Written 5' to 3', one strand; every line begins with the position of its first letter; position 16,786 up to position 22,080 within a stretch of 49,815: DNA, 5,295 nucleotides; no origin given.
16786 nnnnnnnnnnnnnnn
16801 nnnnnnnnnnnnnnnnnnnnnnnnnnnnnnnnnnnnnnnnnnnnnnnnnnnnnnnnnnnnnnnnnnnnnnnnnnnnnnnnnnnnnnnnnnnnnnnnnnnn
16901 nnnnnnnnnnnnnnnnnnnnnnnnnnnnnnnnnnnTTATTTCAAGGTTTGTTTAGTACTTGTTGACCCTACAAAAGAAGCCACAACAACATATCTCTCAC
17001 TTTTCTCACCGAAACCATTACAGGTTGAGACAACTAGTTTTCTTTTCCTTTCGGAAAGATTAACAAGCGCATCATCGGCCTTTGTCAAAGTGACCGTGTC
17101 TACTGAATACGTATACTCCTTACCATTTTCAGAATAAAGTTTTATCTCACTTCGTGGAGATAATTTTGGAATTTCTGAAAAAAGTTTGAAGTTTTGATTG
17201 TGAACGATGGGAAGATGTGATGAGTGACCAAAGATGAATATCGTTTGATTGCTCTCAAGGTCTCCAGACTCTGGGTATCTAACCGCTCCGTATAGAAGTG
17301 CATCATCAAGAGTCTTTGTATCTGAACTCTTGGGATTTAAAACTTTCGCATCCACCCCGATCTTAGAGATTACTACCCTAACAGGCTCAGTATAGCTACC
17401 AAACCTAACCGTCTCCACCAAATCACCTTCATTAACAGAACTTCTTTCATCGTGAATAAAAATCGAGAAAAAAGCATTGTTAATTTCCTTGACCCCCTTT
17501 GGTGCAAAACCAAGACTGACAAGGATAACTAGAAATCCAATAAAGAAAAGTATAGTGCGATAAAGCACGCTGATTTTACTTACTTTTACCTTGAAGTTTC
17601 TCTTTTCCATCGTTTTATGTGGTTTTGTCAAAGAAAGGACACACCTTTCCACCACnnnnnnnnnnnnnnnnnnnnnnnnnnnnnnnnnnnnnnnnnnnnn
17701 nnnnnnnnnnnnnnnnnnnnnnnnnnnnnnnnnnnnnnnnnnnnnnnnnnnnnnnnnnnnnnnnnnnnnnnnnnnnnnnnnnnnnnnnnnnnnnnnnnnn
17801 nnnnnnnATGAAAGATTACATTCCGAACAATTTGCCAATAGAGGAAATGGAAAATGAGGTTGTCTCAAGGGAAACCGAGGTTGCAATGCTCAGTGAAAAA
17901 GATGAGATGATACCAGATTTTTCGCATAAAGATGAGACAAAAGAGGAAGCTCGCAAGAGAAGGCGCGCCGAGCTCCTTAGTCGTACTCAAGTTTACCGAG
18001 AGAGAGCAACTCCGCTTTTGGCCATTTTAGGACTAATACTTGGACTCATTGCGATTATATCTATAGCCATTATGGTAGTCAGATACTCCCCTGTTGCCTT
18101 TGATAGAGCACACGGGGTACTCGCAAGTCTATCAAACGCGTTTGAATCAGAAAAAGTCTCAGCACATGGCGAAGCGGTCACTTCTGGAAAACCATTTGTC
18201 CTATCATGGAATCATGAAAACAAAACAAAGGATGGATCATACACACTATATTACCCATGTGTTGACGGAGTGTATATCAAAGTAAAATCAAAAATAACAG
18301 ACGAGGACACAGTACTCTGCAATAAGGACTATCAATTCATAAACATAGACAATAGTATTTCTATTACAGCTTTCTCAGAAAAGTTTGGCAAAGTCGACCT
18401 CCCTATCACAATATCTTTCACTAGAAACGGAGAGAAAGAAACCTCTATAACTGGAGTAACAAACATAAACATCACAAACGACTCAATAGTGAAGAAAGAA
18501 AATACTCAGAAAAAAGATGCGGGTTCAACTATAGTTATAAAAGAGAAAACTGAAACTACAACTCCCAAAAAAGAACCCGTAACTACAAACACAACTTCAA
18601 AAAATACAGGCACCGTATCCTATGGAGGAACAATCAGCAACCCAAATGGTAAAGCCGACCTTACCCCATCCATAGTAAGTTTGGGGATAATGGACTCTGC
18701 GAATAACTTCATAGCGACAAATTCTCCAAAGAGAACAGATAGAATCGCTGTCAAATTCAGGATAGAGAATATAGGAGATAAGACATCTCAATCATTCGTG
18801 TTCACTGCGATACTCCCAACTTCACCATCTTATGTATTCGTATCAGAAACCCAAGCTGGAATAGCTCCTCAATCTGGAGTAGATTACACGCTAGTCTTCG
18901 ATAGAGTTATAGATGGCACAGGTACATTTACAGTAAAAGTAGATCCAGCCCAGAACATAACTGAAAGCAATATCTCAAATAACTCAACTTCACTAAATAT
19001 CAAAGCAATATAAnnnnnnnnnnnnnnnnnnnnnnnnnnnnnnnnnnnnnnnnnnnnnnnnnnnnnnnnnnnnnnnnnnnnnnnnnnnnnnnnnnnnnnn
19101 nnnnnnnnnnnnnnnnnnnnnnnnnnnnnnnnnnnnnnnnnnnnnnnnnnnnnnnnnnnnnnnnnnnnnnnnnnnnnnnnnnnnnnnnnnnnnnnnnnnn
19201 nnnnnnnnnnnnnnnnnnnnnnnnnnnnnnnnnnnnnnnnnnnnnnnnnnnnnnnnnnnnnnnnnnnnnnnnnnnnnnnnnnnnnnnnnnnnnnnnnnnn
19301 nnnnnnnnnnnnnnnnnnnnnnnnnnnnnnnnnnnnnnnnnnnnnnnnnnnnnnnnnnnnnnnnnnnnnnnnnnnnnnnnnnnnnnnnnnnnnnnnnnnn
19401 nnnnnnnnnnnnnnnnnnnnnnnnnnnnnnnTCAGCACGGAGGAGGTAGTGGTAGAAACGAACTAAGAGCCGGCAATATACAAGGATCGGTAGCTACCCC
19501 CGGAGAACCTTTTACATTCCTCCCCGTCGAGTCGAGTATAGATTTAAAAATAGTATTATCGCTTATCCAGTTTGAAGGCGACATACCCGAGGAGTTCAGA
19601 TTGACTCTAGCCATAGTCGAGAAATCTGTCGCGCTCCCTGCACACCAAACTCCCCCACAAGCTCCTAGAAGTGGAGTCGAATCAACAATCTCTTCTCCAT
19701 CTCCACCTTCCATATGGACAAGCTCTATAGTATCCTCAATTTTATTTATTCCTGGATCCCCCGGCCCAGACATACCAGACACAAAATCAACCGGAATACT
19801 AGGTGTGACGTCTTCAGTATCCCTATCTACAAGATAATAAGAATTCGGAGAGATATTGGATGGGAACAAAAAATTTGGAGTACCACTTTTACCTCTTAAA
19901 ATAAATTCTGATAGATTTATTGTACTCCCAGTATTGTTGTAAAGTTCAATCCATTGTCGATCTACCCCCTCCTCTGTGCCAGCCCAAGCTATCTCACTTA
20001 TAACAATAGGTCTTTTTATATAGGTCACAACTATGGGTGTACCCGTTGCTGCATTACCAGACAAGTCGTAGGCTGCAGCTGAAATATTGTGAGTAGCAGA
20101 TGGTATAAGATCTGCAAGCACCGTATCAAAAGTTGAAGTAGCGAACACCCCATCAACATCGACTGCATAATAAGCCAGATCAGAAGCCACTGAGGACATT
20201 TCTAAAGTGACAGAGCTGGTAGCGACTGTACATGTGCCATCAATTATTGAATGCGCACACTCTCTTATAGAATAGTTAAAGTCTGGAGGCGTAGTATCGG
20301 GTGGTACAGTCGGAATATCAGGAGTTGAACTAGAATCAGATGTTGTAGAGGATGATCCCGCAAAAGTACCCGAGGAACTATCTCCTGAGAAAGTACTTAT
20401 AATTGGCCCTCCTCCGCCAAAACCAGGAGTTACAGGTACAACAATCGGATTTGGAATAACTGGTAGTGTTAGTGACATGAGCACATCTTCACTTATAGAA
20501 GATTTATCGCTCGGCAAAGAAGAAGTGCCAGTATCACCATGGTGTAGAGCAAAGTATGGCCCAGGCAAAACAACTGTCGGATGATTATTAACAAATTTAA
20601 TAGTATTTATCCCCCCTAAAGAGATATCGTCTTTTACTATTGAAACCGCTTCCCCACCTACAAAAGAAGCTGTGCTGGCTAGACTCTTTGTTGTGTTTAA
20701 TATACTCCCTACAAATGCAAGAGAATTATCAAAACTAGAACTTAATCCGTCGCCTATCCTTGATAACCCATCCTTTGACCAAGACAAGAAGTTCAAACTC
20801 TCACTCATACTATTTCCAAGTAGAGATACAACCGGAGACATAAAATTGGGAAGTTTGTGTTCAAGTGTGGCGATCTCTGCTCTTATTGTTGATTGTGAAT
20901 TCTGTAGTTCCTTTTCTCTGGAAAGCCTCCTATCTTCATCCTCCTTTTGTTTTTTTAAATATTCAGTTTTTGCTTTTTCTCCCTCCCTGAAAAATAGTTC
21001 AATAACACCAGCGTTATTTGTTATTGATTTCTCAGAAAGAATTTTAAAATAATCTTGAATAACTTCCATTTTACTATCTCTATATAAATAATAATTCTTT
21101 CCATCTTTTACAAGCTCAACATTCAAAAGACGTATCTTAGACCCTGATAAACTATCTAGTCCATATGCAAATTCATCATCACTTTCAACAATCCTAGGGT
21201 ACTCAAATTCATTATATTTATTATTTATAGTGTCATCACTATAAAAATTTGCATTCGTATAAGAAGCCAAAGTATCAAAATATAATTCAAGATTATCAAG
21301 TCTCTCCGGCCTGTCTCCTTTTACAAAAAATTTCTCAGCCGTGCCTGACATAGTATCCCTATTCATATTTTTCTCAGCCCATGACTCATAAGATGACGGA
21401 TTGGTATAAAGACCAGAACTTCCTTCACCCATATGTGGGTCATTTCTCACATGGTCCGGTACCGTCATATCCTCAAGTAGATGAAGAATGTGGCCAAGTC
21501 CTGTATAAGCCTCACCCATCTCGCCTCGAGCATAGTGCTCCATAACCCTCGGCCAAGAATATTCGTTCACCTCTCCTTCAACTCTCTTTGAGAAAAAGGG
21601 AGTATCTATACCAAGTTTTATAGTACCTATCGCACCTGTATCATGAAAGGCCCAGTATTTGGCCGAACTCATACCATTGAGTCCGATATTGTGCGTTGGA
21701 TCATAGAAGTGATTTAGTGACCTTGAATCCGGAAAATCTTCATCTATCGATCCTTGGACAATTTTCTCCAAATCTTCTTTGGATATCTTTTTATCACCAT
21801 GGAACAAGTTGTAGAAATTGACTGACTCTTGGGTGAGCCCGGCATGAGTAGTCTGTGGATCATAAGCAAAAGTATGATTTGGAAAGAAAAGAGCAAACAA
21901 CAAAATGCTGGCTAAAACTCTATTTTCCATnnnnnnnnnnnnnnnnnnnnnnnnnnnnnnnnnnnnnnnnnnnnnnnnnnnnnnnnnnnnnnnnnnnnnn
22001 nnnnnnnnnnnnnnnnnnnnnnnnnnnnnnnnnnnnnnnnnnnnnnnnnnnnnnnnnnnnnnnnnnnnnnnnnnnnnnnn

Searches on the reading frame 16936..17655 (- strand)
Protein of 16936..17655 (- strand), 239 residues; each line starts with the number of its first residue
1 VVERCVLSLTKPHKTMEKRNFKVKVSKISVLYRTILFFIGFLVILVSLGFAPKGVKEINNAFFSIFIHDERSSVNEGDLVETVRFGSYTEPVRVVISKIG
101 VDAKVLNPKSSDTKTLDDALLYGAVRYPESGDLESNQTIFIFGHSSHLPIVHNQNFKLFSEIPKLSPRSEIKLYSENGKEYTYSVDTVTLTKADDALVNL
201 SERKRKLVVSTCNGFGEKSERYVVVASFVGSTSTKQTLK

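Call 30: search_protein_families(library=pfam, proteins=[window:16936-17655:-], max_evalue=0.01)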
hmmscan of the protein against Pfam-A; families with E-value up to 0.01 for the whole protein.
window:16936-17655:- (239 aa): 1 family
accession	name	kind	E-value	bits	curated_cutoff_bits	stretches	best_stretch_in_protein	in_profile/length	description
PF04203.18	Sortase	-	1.5e-17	64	26.6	1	95-227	2-123/125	Sortase domain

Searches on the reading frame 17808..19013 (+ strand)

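Call 56: search_protein_families(library=pfam, proteins=[window:17808-19013:+], max_evalue=0.001)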
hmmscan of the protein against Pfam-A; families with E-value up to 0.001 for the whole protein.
window:17808-19013:+ (401 aa): 1 family
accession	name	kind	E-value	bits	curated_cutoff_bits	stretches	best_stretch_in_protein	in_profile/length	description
PF07705.17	CARDB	-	1.6e-05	25.5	22.7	1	300-394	8-99/101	CARDB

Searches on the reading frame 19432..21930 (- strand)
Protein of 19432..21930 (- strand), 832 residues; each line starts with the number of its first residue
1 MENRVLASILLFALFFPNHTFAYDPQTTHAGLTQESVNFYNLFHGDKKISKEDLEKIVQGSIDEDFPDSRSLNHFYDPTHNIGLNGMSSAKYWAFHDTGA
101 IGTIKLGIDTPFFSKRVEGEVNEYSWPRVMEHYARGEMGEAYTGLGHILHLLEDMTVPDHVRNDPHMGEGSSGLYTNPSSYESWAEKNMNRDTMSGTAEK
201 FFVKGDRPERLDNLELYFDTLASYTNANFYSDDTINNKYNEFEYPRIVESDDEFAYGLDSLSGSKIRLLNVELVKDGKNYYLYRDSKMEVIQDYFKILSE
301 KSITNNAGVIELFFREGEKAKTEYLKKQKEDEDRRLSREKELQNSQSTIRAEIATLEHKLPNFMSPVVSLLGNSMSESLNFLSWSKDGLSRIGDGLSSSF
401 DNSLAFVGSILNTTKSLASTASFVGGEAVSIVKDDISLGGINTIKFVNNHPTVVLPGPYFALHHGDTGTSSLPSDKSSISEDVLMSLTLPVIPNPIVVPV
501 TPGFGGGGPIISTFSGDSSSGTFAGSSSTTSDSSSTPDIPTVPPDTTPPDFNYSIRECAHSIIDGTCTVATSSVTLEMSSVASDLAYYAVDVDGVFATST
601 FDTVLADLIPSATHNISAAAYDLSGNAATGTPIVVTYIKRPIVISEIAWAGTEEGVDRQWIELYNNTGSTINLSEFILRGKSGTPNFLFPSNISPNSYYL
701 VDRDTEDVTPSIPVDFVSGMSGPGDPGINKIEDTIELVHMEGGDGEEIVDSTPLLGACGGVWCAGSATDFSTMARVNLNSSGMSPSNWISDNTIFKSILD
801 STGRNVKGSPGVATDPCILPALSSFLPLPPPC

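Call 56: search_protein_families(library=pfam, proteins=[window:19432-21930:-], max_evalue=0.001)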
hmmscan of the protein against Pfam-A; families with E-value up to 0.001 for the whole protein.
window:19432-21930:- (832 aa): 1 family
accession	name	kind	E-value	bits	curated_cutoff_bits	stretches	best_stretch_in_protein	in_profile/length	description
PF00932.25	LTD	-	1.5e-09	38.6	34.3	1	640-742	6-99/109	Lamin Tail Domain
